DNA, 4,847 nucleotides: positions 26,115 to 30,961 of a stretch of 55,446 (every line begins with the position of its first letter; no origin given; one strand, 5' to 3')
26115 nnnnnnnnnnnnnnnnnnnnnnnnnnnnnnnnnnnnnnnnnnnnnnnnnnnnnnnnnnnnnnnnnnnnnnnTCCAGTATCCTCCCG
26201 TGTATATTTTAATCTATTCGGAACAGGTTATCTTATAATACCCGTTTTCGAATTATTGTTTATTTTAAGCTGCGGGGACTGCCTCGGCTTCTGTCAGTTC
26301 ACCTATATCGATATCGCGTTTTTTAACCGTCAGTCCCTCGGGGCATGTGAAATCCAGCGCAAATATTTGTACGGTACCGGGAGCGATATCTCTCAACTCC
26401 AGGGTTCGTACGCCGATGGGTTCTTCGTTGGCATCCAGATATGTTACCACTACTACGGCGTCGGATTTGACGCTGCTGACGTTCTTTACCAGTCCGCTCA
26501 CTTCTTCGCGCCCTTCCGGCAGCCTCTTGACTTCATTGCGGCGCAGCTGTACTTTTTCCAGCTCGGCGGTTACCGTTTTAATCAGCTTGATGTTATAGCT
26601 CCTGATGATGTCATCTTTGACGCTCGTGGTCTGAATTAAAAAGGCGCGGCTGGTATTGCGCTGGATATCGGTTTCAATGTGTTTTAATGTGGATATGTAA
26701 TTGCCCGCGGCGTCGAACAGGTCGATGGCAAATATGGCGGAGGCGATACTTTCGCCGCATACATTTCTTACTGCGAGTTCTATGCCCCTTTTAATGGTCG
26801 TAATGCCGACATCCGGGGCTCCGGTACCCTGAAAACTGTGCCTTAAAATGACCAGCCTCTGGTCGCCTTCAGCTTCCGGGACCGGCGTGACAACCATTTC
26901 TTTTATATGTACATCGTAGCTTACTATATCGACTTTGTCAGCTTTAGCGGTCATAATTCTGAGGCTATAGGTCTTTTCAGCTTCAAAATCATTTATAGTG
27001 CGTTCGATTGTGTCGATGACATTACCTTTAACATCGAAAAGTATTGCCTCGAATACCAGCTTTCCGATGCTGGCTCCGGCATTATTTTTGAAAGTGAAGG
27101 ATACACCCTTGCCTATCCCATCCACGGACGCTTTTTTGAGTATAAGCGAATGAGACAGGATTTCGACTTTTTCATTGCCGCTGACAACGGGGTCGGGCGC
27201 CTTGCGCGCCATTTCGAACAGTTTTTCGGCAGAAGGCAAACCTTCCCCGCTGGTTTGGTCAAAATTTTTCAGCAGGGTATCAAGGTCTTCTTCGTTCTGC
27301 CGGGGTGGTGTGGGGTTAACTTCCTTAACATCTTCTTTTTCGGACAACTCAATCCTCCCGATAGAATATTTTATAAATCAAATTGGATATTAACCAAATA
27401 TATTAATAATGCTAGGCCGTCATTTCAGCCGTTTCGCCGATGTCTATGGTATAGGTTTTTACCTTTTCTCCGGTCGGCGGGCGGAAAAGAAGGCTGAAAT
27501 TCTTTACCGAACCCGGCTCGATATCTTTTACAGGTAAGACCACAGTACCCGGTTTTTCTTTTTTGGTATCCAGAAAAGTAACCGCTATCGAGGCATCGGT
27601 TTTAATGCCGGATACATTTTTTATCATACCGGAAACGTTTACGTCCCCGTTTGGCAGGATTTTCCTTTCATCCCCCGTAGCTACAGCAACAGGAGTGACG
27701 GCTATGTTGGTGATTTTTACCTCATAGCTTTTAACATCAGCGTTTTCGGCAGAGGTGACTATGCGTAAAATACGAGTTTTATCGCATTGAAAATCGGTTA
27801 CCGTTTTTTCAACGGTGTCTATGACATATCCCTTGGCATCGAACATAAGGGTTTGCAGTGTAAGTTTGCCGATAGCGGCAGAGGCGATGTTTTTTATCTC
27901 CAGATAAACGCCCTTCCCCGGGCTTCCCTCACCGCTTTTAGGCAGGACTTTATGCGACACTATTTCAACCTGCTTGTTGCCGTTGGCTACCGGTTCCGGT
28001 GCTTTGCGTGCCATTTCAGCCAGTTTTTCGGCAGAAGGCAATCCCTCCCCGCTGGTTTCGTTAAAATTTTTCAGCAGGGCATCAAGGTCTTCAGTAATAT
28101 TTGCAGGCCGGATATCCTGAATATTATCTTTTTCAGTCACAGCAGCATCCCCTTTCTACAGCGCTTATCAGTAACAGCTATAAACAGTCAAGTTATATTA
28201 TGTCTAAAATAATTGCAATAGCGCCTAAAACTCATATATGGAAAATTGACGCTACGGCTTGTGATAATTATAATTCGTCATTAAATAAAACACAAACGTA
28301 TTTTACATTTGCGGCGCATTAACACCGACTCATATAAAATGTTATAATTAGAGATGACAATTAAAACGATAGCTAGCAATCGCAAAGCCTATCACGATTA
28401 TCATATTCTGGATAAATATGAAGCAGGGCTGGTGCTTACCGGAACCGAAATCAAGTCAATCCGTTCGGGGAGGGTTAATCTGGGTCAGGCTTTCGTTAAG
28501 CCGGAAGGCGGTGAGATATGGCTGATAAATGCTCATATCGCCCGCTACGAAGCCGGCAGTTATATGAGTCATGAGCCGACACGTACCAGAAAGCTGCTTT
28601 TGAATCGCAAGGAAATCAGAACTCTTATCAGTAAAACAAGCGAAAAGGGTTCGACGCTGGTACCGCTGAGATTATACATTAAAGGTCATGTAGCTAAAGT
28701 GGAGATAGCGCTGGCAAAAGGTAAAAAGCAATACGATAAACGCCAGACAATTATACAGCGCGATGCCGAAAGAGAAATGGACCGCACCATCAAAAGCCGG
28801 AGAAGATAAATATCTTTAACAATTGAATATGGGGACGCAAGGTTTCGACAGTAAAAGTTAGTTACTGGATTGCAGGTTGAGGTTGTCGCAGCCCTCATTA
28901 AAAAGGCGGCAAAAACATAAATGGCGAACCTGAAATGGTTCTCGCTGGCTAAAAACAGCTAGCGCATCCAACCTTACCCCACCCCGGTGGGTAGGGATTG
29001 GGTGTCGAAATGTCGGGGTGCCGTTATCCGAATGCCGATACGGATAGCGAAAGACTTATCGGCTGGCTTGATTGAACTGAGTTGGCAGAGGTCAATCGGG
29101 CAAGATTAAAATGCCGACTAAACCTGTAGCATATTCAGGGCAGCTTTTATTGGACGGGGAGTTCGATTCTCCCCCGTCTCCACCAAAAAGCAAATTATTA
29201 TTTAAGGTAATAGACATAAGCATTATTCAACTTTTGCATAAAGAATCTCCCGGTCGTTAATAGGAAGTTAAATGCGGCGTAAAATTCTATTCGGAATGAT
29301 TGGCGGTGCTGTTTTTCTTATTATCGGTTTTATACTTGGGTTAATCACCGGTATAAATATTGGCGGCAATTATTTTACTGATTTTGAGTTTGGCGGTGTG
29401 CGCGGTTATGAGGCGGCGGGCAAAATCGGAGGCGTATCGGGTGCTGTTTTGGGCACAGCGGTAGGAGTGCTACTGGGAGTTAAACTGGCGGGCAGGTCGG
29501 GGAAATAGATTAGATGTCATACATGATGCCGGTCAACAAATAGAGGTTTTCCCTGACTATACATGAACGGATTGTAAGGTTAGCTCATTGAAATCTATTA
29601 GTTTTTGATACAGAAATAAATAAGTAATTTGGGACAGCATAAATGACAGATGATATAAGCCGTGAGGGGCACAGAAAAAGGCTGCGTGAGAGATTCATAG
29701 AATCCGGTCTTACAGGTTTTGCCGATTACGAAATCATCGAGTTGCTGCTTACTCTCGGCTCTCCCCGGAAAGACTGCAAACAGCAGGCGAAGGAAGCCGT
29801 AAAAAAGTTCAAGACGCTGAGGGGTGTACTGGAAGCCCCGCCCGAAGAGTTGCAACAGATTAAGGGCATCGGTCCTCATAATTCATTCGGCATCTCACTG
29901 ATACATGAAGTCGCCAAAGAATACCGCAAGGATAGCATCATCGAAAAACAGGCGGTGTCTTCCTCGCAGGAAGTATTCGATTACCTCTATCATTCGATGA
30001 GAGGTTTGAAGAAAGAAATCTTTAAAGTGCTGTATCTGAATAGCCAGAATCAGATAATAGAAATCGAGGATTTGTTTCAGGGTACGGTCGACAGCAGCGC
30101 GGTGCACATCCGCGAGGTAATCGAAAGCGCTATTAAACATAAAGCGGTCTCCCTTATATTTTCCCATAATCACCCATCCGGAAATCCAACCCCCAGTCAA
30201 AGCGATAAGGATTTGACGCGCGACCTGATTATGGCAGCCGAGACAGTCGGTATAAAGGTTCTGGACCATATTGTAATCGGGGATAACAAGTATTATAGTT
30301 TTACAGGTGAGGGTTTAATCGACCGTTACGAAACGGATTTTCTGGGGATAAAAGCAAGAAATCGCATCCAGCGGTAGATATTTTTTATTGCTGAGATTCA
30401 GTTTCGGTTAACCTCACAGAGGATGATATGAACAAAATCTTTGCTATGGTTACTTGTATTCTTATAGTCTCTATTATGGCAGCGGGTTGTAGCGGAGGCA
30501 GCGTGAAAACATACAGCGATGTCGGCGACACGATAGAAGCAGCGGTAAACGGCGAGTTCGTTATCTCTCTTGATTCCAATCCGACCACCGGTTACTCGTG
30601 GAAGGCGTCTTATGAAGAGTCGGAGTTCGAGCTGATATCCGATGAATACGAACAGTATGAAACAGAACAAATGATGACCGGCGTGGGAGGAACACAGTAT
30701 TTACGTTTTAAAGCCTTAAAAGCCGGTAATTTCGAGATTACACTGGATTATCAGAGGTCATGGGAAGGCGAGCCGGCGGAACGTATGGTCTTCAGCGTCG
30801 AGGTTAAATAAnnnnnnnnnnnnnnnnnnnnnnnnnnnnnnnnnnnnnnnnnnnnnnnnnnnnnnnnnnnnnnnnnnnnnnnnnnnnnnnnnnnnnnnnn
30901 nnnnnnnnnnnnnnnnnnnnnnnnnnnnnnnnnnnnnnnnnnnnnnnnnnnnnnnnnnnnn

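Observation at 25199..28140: Tandem array of three paralogous genes encoding signal-peptide-less proteins built from FxLYD-like beta-sandwich modules, with a conserved N-terminal peptide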

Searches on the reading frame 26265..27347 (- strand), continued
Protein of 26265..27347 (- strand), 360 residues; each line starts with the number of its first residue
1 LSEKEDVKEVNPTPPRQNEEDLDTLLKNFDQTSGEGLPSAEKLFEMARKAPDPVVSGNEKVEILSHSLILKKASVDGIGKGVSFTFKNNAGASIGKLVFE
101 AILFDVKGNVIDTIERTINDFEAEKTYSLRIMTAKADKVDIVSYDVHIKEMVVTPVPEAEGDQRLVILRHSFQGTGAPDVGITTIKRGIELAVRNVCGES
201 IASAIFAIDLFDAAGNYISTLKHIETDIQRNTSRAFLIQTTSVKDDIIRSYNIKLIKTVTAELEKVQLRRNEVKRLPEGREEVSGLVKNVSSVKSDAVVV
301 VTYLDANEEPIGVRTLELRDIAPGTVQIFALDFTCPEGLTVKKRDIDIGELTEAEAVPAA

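Call 64: find_related_loci(query=A2, collection=metagenome_contigs, flank=8000)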
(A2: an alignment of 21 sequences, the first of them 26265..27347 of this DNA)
Query A2 (360 aa) in metagenome_contigs; peptide patterns used: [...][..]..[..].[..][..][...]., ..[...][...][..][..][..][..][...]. (x = any residue, [..] = any of these).
600 stretches matched a pattern (row limit reached: there are more); 15 encode a relative of the query (tblastn E <= 1e-3); 15 distinct loci.
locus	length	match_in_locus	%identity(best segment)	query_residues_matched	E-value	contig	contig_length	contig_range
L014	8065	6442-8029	90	1-359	0e+0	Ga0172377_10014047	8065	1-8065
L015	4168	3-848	90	51-359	9e-174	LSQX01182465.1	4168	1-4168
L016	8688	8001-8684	89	1-228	5e-133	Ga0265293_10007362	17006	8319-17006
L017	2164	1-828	61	51-359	1e-115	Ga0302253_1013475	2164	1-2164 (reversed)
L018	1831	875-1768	37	49-348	2e-64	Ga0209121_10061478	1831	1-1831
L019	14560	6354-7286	36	40-353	1e-57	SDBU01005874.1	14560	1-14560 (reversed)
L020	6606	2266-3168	35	49-353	2e-55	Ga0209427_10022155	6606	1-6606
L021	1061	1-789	36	50-351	7e-58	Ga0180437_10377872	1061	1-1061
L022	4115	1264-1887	40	49-353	8e-45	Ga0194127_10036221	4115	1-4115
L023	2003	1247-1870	39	49-353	6e-43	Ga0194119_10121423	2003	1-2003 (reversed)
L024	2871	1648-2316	40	31-351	1e-42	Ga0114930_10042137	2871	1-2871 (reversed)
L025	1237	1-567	37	59-353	3e-42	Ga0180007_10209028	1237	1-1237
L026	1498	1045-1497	38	49-293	2e-25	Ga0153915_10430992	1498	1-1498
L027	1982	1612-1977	38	49-258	4e-18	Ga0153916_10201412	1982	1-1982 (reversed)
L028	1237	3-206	47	284-351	1e-14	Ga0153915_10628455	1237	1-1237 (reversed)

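Call 72: search_protein_families(library=padloc, proteins=[window:26265-27347:-], max_evalue=0.01)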
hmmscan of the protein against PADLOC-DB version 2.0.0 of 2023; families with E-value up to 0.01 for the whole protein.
window:26265-27347:- (360 aa): 0 families

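Call 73: search_protein_families(library=phrogs, proteins=[window:26265-27347:-], max_evalue=0.01)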
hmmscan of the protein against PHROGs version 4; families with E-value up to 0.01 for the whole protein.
window:26265-27347:- (360 aa): 1 family
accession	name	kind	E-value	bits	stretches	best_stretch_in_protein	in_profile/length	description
phrog_14275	-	unknown function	2.7e-06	28.2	1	80-145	106-171/178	-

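Call 74: search_protein_families(library=ncbifam, proteins=[L012:3611-4066:+, L019:5663-5980:+, L019:4920-5627:+, L019:6237-7289:+, L022:1183-1890:+], max_evalue=0.001)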
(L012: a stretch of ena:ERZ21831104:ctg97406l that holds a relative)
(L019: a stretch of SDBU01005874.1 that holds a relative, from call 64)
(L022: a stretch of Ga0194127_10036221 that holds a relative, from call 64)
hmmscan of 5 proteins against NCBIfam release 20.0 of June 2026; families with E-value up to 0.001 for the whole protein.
L012:3611-4066:+ (151 aa): 66 families (the best 25 are shown)
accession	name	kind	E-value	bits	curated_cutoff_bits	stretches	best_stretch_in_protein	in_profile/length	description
NF040689.1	MtrAB_MtrA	equivalog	3.1e-19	69.2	300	1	3-132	1-129/219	MtrAB system response regulator MtrA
NF041733.1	resp_reg_CseB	equivalog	8.4e-19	67.8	350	1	2-129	2-126/228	two-component system response regulator CseB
NF045991.1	RespRegCtrARhodob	equivalog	1.2e-18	67.7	350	1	1-130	1-130/224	response regulator transcription factor CtrA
NF033117.2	vanR_ACDEGLN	exception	2.8e-16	59.8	350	1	3-131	1-126/226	VanR-ABDEGLN family response regulator transcription factor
TIGR02154.1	PhoB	equivalog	4e-15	55.7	296.2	1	2-126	4-128/226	phosphate regulon transcriptional regulator PhoB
NF008296.0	PRK11083.1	equivalog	7.7e-15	54.9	273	1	2-125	5-125/228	two-component system response regulator CreB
NF033120.0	vanR_FM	exception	9.2e-15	54.9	460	1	3-136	6-136/231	vancomycin resistance response regulator transcription factor, VanR-F/VanR-M family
NF041734.1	resp_reg_RppA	equivalog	4.2e-14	52.4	250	1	1-132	1-134/229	two-component system response regulator RppA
NF045944.1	ResRegRpaBCyano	equivalog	7.5e-14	51.6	330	1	6-127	3-121/229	response regulator transcription factor RpaB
NF040534.1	resp_reg_YycF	equivalog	8e-14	51.5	340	1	2-128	2-125/231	response regulator YycF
NF006900.1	PRK09390.1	equivalog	9e-14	51.5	255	1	3-122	7-124/203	response regulator FixJ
NF008199.0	PRK10955.1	equivalog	1.5e-13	51.2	341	1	2-130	3-127/232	envelope stress response regulator transcription factor CpxR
NF007135.0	PRK09581.1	equivalog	1.8e-13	50.2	474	1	2-129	157-283/457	PleD family two-component system response regulator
NF007820.0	PRK10529.1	equivalog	5e-13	49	325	1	3-122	4-120/225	two-component system response regulator KdpE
NF053854.1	RespRegPhoBBctds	equivalog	5.2e-13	48.9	270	1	4-129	2-126/225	two-component system response regulator PhoB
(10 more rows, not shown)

L019:5663-5980:+ (105 aa): 0 families

L019:4920-5627:+ (235 aa): 3 families
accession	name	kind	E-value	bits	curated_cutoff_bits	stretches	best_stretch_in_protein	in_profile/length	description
TIGR01583.1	formate-DH-gamm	equivalog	2.5e-13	50.5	115.85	1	30-233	2-203/204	formate dehydrogenase subunit gamma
NF007924.0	PRK10639.1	equivalog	9.7e-10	38.5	341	1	30-233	7-204/211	formate dehydrogenase cytochrome b556 subunit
NF007558.0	PRK10179.1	equivalog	3.3e-07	30.2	339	1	40-233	17-206/217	formate dehydrogenase-N subunit gamma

L019:6237-7289:+ (350 aa): 1 family
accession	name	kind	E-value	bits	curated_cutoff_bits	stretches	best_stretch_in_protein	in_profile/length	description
NF038353.1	FxLYD_dom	domain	1.8e-16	59.8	23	1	190-250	10-69/71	FxLYD domain-containing protein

L022:1183-1890:+ (235 aa): 1 family
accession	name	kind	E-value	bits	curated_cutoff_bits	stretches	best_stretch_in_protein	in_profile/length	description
NF038353.1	FxLYD_dom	domain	3.4e-12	46.1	23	1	75-136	10-70/71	FxLYD domain-containing protein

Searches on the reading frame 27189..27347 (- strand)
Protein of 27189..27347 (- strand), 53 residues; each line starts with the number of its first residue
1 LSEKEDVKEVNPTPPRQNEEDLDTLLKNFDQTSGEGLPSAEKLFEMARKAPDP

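Call 32: search_protein_representatives(alignment_id=A3)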
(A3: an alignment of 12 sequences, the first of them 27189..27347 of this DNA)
Query: 12 sequences, 52 profile positions. Proteins with E-value up to 0.001 (for the whole library): 12; up to 1e-10: 4; up to 1e-30: 0. The best 12 are listed.
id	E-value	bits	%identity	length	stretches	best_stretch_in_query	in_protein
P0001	6.1e-24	100.0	-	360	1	2-52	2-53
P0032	1.2e-14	70.2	-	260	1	3-52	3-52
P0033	1.1e-11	60.7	-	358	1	14-52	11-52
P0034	5.7e-11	58.4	-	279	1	18-52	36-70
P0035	7.7e-10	54.8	-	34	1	4-39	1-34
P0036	7.0e-09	51.7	-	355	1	3-50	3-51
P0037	2.4e-06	43.6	-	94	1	1-52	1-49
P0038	1.1e-05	41.5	-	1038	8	13-34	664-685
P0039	6.7e-05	39.0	-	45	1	4-31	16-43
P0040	2.0e-04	37.5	-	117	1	3-48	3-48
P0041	3.4e-04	36.7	-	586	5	5-31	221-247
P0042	7.2e-04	35.7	-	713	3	11-39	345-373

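Call 74: search_protein_families(library=ncbifam, proteins=[P0038], max_evalue=0.001)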
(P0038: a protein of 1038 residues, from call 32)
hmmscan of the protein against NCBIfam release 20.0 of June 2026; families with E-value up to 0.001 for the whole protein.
P0038 (1038 aa): 4 families
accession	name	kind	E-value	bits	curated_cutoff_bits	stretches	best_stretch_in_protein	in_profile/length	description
TIGR03505.1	FimV_core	subfamily_domain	3.2e-28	97.3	43.45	1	57-130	1-74/74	FimV/HubP family polar landmark protein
TIGR03504.1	FimV_Cterm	subfamily_domain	1.2e-14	54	30.65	1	994-1037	1-44/44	FimV/HubP family polar landmark protein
NF038218.1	IcmG_DotF_IVB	equivalog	8.6e-06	25.6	200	1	127-250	78-190/266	type IVB secretion system protein IcmG/DotF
TIGR04211.1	SH3_and_anchor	equivalog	5.1e-05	23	65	1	178-304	67-193/198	TIGR04211 family SH3 domain-containing protein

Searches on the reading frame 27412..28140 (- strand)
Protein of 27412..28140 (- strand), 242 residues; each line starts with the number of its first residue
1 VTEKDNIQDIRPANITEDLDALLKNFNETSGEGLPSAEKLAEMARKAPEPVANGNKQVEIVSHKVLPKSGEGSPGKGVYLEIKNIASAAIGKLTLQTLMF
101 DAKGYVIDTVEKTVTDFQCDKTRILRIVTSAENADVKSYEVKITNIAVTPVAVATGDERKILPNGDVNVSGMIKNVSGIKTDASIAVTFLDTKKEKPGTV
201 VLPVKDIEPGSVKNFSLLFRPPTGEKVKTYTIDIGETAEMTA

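Call 3: search_protein_families(library=pfam, proteins=[window:27412-28140:-], max_evalue=1)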
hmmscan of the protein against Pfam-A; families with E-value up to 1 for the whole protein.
window:27412-28140:- (242 aa): 0 families

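Call 4: search_protein_families(library=ncbifam, proteins=[window:27412-28140:-], max_evalue=1)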
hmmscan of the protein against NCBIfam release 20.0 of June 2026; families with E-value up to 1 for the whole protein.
window:27412-28140:- (242 aa): 1 family
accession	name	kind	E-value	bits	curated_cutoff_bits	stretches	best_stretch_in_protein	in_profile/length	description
NF038353.1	FxLYD_dom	domain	7.6e-11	41.7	23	2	164-220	1-57/71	FxLYD domain-containing protein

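Call 72: search_protein_families(library=padloc, proteins=[window:27412-28140:-], max_evalue=0.01)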
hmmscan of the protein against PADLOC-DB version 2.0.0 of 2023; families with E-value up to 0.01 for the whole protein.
window:27412-28140:- (242 aa): 0 families

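Call 73: search_protein_families(library=phrogs, proteins=[window:27412-28140:-], max_evalue=0.01)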
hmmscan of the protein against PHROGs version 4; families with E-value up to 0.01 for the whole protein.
window:27412-28140:- (242 aa): 0 families

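Call 86: predict_structure(alignment_id=A5)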
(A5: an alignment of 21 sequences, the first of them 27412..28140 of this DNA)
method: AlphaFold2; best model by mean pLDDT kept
length: 242 residues; sequences in the alignment: 21
mean_pLDDT: 77.6   pTM: 0.49
mean pLDDT of the five models: 77.6, 76.7, 76.6, 74.3, 71.9
residues with pLDDT >= 90: 63; 70-90: 122; 50-70: 26; < 50: 31
segments of 3 or more residues with pLDDT < 50: 1-17, 28-31, 152-156, 239-242
pLDDT, mean of each block of 10 residues (from residue 1): 38 45 52 63 77 92 89 84 89 92 91 89 92 87 83 52 84 80 86 82 84 86 82 71 37
secondary structure, 60 per line:
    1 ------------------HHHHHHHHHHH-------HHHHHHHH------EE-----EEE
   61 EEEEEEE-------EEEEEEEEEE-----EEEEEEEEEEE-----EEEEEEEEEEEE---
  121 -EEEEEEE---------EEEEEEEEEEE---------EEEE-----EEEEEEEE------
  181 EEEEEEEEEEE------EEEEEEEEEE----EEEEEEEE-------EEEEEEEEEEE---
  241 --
elements in order: H19-29 H37-44 E58-67 E75-84 E90-100 E106-117 E122-128 E138-148 E158-161 E167-174 E181-191 E198-207 E212-219 E227-237

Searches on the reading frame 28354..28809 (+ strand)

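Call 12: search_protein_families(library=pfam, proteins=[window:28354-28809:+], max_evalue=0.001)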
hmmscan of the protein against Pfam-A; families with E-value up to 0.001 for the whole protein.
window:28354-28809:+ (151 aa): 1 family
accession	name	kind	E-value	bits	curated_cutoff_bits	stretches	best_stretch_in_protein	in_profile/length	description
PF01668.23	SmpB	-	6.6e-61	204.9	27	1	6-147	1-142/143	SmpB protein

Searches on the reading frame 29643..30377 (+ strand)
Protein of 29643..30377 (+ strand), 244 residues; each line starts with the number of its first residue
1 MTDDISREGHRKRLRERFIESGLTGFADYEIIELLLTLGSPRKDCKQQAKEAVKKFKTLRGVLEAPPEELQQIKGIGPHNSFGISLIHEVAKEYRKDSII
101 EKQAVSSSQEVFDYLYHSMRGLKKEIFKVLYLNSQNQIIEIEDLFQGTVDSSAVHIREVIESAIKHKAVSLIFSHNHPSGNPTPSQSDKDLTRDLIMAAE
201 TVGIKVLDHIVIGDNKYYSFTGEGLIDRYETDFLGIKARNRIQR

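Call 12: search_protein_families(library=pfam, proteins=[window:29643-30377:+], max_evalue=0.001)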
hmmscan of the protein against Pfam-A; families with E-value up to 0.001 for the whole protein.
window:29643-30377:+ (244 aa): 3 families
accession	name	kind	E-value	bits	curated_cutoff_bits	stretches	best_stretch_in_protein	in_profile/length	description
PF04002.20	RadC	-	3.1e-45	153.4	22.1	1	106-224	2-120/121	RadC-like JAB domain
PF20582.4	UPF0758_N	-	1.5e-10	41.4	27.1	1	11-79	7-74/77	UPF0758 N-terminal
PF12826.13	HHH_2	-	0.0005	20.6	27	0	47-79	14-46/64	Helix-hairpin-helix motif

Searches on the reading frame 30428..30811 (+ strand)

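Call 12: search_protein_families(library=pfam, proteins=[window:30428-30811:+], max_evalue=0.001)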
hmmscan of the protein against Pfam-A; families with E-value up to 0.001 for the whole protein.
window:30428-30811:+ (127 aa): 1 family
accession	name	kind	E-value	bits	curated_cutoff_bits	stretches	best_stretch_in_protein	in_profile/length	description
PF09394.16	Inhibitor_I42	-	4.5e-25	88.2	27.2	1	39-126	3-91/91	Chagasin family peptidase inhibitor I42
